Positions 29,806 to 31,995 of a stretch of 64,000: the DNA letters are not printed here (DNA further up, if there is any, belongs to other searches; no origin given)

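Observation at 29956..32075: Membrane protein combining an XseA-like OB-fold, Zn ribbon and PD-(D/E)XK nuclease with a ComEA DNA-binding domain, preceded by a DUF4351-like mini-ORF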

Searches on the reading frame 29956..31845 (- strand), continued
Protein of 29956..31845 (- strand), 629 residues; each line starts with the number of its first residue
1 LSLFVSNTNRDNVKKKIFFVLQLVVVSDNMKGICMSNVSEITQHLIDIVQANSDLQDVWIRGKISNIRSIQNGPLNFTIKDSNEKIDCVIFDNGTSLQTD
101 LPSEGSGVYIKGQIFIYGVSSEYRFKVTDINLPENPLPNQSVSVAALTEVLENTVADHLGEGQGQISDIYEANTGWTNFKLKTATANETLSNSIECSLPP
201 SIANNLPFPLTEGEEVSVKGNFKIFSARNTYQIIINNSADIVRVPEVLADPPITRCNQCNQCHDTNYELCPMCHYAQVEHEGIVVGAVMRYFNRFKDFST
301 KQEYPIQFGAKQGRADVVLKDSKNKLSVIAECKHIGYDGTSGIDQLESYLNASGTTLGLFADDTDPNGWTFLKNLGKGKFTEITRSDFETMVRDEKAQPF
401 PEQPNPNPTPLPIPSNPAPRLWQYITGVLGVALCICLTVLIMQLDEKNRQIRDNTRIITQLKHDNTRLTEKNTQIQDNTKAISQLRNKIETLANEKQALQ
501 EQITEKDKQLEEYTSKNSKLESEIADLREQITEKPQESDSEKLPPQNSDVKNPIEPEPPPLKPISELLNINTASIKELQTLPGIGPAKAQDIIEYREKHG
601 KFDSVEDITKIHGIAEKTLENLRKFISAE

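Call 11: find_encoding_contigs(protein=P0010, flank=8000, max_places=2)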
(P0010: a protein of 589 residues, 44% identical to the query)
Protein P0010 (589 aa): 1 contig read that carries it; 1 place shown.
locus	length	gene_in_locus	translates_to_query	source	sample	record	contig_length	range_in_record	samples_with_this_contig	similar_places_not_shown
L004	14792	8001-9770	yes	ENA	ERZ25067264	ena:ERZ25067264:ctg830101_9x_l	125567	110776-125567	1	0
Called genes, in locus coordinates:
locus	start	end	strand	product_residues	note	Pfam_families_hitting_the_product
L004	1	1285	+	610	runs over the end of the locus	PF12799:LRR_4 (weak), PF14885:GHL15 (weak), PF00404:Dockerin_1 (faint)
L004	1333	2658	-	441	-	PF01595:CNNM, PF00571:CBS (weak), PF03471:CorC_HlyC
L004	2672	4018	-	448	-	PF01595:CNNM, PF00571:CBS (faint), PF03471:CorC_HlyC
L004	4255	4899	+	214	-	PF01081:Aldolase, PF01180:DHO_dh (faint), PF02581:TMP-TENI (faint)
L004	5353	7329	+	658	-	PF00069:Pkinase, PF03109:ABC1 (faint), PF07714:PK_Tyr_Ser-Thr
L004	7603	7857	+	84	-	-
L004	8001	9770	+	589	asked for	PF13742:tRNA_anti_2, PF13588:HSDR_N_2 (faint), PF12836:HHH_3, PF14520:HHH_5 (faint), PF00633:HHH (weak)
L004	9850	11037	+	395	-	PF00155:Aminotran_1_2, PF01053:Cys_Met_Meta_PP, PF01041:DegT_DnrJ_EryC1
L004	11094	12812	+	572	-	PF00884:Sulfatase, PF16347:SGSH_C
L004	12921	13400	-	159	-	PF13385:Laminin_G_3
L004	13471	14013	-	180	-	PF13358:DDE_3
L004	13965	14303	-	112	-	PF01710:HTH_Tnp_IS630, PF13384:HTH_23 (weak), PF13518:HTH_28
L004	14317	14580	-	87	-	-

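Call 12: find_encoding_contigs(protein=P0068, flank=8000, max_places=2)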
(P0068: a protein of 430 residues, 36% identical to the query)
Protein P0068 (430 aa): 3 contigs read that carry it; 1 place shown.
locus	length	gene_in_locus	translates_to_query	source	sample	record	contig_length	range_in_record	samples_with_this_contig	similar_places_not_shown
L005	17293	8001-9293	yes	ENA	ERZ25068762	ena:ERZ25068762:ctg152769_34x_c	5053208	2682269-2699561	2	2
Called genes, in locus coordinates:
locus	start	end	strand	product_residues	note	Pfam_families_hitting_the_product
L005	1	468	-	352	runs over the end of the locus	PF00288:GHMP_kinases_N, PF08544:GHMP_kinases_C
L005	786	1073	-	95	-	PF00216:Bac_DNA_binding, PF18291:HU-HIG (weak)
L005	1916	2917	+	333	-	PF01118:Semialdhyde_dh, PF02774:Semialdhyde_dhC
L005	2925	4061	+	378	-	PF01636:APH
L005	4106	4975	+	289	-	PF00226:DnaJ, PF01556:DnaJ_C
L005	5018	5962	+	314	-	-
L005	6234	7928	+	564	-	PF13742:tRNA_anti_2, PF01336:tRNA_anti-codon (faint), PF13588:HSDR_N_2 (weak), PF01661:Macro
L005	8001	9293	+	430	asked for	PF13742:tRNA_anti_2, PF13588:HSDR_N_2 (weak), PF00633:HHH (weak), PF12836:HHH_3, PF14520:HHH_5 (faint)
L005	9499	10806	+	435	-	PF13742:tRNA_anti_2, PF01336:tRNA_anti-codon (faint), PF13742:tRNA_anti_2 (weak), PF13588:HSDR_N_2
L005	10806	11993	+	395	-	PF00155:Aminotran_1_2, PF01053:Cys_Met_Meta_PP (weak), PF01041:DegT_DnrJ_EryC1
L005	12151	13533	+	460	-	PF01555:N6_N4_Mtase, PF01844:HNH, PF14279:HNH_5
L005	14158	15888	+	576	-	PF00884:Sulfatase, PF16347:SGSH_C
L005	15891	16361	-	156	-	PF06094:GGACT (weak)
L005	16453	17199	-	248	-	PF13385:Laminin_G_3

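Call 13: find_encoding_contigs(protein=P0016, flank=8000, max_places=2)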
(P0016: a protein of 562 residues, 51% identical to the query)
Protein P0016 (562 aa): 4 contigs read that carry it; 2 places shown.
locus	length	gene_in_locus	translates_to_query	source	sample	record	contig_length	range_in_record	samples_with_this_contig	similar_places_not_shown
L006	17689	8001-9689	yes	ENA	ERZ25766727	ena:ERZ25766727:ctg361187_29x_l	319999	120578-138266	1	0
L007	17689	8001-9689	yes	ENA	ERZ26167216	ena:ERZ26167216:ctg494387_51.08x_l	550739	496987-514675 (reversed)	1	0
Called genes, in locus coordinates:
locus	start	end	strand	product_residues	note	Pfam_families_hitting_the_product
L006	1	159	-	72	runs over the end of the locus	-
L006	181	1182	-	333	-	PF20030:bpMoxR, PF00004:AAA (faint), PF07726:AAA_3, PF07728:AAA_5, PF17863:AAA_lid_2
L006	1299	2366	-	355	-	PF00288:GHMP_kinases_N, PF08544:GHMP_kinases_C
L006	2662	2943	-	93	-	PF18291:HU-HIG (weak), PF00216:Bac_DNA_binding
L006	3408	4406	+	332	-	PF01118:Semialdhyde_dh, PF02774:Semialdhyde_dhC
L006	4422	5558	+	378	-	PF01633:Choline_kinase (weak), PF01636:APH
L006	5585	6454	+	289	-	PF00226:DnaJ, PF01556:DnaJ_C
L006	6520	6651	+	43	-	-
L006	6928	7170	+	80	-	-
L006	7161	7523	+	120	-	PF04255:DUF433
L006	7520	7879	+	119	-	PF18480:DUF5615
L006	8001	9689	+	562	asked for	PF13742:tRNA_anti_2, PF01336:tRNA_anti-codon, PF04313:HSDR_N (faint), PF13588:HSDR_N_2 (weak), PF01661:Macro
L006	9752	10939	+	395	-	PF00155:Aminotran_1_2, PF01053:Cys_Met_Meta_PP (weak), PF01041:DegT_DnrJ_EryC1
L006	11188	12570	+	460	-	PF01555:N6_N4_Mtase, PF01844:HNH, PF14279:HNH_5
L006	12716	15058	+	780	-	-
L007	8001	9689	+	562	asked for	PF13742:tRNA_anti_2, PF01336:tRNA_anti-codon, PF04313:HSDR_N (faint), PF13588:HSDR_N_2 (weak), PF01661:Macro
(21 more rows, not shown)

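Call 20: search_solved_structures(query=A2, max_evalue=1, show_alignments=3)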
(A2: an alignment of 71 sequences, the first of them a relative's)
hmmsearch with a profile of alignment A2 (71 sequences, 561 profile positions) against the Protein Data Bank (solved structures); distinct sequences matched with E-value up to 1: 104 (the best 60 are shown).
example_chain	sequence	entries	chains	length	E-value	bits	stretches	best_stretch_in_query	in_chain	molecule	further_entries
5cb3_A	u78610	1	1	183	1.7e-35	126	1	372-545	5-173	O-acetyl-ADP-ribose deacetylase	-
1spv_A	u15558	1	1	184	6e-35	124.2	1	375-545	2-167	putative polyprotein/phosphatase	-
5cms_R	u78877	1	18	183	8.2e-35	123.7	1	372-545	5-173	O-acetyl-ADP-ribose deacetylase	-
5cb5_R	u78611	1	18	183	3.9e-34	121.5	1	372-545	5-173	O-acetyl-ADP-ribose deacetylase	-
5lau_A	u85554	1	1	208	4.3e-31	111.5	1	373-550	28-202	MacroD-type macrodomain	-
5fud_A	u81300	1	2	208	4.6e-31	111.3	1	372-550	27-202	O-ACETYL-ADP-RIBOSE DEACETYLASE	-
5l9k_A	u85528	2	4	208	5.2e-31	111.2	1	373-550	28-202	MACROD-TYPE MACRODOMAIN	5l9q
5lcc_A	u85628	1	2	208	2.2e-30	109.1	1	373-550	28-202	MACROD-TYPE MACRODOMAIN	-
5lbp_A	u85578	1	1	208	2.8e-30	108.8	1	373-550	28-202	MacroD-type macrodomain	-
4iqy_A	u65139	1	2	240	1.3e-29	106.6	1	365-545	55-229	O-acetyl-ADP-ribose deacetylase MACROD2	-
6y4y_A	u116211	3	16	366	4e-29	105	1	365-544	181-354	Thioredoxin 1,ADP-ribose glycohydrolase MACROD2 | ADP-ribose glycohydrolase MACROD2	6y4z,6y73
3vfq_A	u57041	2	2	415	3e-28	102.1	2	380-550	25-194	Poly [ADP-ribose] polymerase 14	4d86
9w48_A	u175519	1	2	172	6.6e-27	97.6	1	376-520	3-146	Macro domain-containing protein DR_2288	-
2x47_A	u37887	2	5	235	7.2e-27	97.5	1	371-537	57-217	MACRO DOMAIN-CONTAINING PROTEIN 1 | ADP-ribose glycohydrolase MACROD1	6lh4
8rsm_A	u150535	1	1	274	2e-22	82.9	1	372-547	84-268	Protein-ADP-ribose hydrolase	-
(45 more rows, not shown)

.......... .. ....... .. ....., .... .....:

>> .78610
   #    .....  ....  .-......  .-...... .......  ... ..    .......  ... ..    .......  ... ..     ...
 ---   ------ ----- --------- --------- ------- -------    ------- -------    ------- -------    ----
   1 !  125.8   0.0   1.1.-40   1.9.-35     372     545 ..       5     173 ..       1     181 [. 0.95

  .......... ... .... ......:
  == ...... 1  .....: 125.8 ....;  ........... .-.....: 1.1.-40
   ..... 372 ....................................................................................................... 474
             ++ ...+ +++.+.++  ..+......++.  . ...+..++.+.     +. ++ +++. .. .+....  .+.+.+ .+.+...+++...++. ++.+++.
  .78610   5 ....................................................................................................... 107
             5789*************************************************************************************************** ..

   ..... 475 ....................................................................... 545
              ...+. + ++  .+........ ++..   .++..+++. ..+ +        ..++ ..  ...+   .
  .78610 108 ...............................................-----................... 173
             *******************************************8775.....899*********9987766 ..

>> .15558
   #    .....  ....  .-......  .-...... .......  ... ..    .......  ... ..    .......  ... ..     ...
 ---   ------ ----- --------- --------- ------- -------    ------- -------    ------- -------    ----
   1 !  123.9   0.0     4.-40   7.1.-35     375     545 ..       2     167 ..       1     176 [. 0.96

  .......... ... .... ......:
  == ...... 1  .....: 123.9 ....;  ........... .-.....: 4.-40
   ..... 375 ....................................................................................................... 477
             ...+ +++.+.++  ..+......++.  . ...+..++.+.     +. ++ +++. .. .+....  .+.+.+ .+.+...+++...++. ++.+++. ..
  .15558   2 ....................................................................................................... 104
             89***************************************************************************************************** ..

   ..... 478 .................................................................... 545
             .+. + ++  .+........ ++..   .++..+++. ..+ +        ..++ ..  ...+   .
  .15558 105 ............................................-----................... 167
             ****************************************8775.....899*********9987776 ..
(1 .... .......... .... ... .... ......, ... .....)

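Call 25: predict_structure(alignment_id=A2)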
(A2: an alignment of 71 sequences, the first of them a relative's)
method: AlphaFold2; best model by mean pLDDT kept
length: 595 residues; sequences in the alignment: 71
mean_pLDDT: 80.8   pTM: 0.41
mean pLDDT of the five models: 80.8, 80.6, 80.5, 80.0, 79.5
residues with pLDDT >= 90: 265; 70-90: 206; 50-70: 67; < 50: 57
segments of 3 or more residues with pLDDT < 50: 152-155, 215-218, 362-381, 500-510, 512-523, 525-530
pLDDT, mean of each block of 10 residues (from residue 1): 83 93 94 85 91 84 83 93 86 85 79 94 91 86 88 64 93 90 94 90 93 55 61 61 71 93 92 87 93 94 82 94 94 94 93 92 44 44 60 79 79 74 74 74 72 79 85 82 75 63 41 43 45 89 93 95 94 92 89 87
secondary structure, 60 per line:
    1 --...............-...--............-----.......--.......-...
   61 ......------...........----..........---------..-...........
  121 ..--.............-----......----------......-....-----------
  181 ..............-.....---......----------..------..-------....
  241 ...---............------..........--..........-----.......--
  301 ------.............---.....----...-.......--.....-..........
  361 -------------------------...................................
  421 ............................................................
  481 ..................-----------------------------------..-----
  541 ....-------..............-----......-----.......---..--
elements in order: H4-17 E24-35 E41-47 E50-56 H58-66 E73-83 E88-97 H110-122 E125-137 E143-148 E159-164 H166-169 E181-191 E196-200 E207-209 H237-243 H247-258 E265-274 E277-286 E292-298 H307-319 E323-327 E336-342 E345-349 H351-360 H386-498 H541-544 H552-565 H571-576 H582-588
